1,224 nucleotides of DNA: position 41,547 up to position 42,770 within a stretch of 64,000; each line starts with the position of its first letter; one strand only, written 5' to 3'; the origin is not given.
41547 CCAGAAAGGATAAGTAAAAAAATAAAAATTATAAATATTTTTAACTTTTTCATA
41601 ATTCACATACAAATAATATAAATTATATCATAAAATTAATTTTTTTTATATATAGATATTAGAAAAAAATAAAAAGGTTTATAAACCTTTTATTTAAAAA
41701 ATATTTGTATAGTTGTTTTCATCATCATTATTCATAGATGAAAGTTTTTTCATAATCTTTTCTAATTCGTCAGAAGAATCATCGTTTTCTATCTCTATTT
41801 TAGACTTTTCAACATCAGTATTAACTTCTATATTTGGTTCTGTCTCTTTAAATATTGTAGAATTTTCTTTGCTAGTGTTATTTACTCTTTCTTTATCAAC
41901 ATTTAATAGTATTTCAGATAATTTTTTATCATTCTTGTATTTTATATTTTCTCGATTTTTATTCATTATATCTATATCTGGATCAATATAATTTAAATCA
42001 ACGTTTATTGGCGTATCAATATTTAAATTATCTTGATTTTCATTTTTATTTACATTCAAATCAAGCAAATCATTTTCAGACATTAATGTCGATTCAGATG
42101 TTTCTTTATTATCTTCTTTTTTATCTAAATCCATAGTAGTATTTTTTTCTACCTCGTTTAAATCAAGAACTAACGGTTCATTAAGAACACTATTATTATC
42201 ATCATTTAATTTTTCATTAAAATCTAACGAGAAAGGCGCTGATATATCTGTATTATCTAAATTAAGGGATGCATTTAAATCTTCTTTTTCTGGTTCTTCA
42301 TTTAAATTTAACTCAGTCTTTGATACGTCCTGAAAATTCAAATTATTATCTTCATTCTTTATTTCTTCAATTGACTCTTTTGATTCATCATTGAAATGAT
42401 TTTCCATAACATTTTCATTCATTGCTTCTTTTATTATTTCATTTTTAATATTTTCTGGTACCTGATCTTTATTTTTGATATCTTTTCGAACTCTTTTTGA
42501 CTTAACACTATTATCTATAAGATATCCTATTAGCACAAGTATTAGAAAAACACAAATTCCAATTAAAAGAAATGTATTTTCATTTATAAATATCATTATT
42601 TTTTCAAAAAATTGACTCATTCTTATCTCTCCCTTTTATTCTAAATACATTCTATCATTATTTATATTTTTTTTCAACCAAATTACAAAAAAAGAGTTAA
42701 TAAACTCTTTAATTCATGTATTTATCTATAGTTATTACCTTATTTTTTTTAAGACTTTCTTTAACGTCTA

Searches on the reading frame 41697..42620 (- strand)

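Call 75: search_protein_families(library=pfam, proteins=[window:41697-42620:-], max_evalue=0.001)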
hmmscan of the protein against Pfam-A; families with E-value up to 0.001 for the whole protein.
window:41697-42620:- (308 aa): 1 family
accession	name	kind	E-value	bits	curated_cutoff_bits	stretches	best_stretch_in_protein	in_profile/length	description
PF21085.3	CusS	-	0.0008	20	24.1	1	18-78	11-71/160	CusS sensor domain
